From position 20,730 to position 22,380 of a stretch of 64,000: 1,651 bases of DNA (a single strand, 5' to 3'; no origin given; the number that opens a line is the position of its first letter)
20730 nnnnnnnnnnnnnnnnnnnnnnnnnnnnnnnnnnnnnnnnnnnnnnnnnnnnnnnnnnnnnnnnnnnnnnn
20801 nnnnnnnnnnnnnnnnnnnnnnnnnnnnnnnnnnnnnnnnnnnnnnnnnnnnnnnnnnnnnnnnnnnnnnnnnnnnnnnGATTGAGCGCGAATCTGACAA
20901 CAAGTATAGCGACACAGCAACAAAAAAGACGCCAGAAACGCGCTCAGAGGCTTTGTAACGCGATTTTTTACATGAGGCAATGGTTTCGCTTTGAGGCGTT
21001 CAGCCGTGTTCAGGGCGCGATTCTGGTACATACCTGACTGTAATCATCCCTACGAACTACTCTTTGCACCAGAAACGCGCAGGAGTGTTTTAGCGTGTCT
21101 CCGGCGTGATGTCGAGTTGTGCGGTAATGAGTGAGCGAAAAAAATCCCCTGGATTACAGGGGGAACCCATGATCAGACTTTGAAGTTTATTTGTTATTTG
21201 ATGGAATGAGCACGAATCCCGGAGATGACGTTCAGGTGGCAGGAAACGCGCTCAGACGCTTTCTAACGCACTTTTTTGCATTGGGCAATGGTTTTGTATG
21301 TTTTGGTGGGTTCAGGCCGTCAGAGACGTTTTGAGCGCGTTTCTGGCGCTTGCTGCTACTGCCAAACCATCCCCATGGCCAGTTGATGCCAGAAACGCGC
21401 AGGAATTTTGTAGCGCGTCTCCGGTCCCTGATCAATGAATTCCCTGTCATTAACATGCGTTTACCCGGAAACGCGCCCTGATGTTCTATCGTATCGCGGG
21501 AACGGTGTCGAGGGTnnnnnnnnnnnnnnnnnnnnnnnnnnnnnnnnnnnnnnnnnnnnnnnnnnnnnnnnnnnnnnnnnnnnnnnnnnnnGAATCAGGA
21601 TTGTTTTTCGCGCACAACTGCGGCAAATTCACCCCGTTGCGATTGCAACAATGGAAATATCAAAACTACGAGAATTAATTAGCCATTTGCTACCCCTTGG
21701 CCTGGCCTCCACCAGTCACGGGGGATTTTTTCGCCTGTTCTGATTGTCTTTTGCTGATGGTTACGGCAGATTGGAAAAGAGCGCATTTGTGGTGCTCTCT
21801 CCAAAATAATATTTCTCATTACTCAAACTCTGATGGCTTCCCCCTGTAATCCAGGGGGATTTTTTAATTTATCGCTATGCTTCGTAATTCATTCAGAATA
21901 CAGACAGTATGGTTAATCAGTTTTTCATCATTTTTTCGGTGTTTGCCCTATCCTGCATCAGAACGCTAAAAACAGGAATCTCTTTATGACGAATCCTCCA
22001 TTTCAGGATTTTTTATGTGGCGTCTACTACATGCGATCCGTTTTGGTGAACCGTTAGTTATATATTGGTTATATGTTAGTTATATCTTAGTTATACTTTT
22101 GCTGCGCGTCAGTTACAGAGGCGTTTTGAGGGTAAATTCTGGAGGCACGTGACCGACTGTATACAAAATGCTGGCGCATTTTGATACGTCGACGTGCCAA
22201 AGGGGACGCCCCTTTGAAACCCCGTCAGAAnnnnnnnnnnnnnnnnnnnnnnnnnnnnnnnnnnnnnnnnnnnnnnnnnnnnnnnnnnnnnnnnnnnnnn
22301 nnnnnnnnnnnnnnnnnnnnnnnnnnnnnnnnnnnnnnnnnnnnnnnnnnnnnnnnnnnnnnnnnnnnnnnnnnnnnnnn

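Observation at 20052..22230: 2.2-kb stretch without convincing genes, packed with paralogous GC-rich repeats and outward-facing identical hairpins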

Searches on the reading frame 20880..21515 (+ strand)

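Call 42: search_protein_families(proteins=[L011:949-1947:+], library=ncbifam, max_evalue=0.01)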
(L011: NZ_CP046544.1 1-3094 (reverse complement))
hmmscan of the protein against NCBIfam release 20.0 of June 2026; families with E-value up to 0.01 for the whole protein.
L011:949-1947:+ (332 aa): 0 families

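Call 54: profile_search(protein=L011:949-1947:+)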
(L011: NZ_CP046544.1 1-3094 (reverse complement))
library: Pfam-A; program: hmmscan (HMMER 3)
A. the first sequence (332 residues): domains with independent E <= 10: 3; with E <= 0.001: 1
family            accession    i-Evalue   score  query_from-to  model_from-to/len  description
Rep_1             PF01446.23    3.6e-84   282.6      68-317         2-252/253  Replication protein
REP_ORF2-G2P      PF23343.2      0.0022    18.7     113-186         2-61/99  Replication-associated protein ORF2/G2P
Zn_Tnp_IS91       PF14319.11      0.015    15.7      75-100        53-78/90  Transposase zinc-binding domain

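Call 58: search_protein_families(proteins=[L011:2614-2841:-], library=phrogs, max_evalue=0.01)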
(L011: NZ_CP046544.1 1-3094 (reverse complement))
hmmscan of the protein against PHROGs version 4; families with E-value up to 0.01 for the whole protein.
L011:2614-2841:- (75 aa): 0 families

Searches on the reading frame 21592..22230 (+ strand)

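Call 78: profile_search(protein=L026:1094-4198:+)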
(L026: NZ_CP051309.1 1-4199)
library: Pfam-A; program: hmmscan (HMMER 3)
A. the first sequence (1035 residues): domains with independent E <= 10: 3; with E <= 0.001: 1
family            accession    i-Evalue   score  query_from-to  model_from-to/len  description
LPD7              PF18821.6     1.5e-15    57.4     663-751        11-91/92  Large polyvalent protein-associated domain 7
Relaxase          PF03432.20      0.024    15.4      41-155        30-125/132  MobA/VirD2-like, nuclease domain
Aip3p_Bud6_N      PF23153.1       0.094    13.4      30-110        13-93/109  Aip3p/Bud6 N-terminal domain

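Call 79: profile_search(protein=L026:754-1104:+)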
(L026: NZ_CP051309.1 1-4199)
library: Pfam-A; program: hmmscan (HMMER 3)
A. the first sequence (116 residues): domains with independent E <= 10: 5; with E <= 0.001: 1
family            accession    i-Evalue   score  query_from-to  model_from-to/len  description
NikA-like         PF21983.2     1.8e-09    38.1       6-78          2-70/72  Mobilization protein NikA
MobC              PF05713.17     0.0079    17.1      70-91          8-25/45  Bacterial mobilisation protein (MobC)
ArsR              PF09824.15      0.034    14.3      35-112        71-141/159  ArsR transcriptional regulator
DUF6290           PF19807.5       0.087    13.5      10-43          3-36/72  Family of unknown function (DUF6290)
AdHead_fibreRBD   PF16812.10      0.092    12.9      65-97         18-51/207  C-terminal head domain of the fowl adenovirus type 1 long fibre

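Call 80: search_protein_families(proteins=[L026:1094-4198:+, L026:754-1104:+, L025:3515-3988:+], library=ncbifam, max_evalue=0.01)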
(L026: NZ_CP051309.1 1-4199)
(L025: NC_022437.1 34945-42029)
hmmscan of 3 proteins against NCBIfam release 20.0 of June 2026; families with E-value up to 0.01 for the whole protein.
L026:1094-4198:+ (1035 aa): 0 families

L026:754-1104:+ (116 aa): 1 family
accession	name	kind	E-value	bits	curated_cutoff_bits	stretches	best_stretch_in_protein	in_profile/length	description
NF041418.1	MbpA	equivalog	0.0029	17.4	90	1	7-75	1-65/93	mobilization protein MbpA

L025:3515-3988:+ (157 aa): 0 families
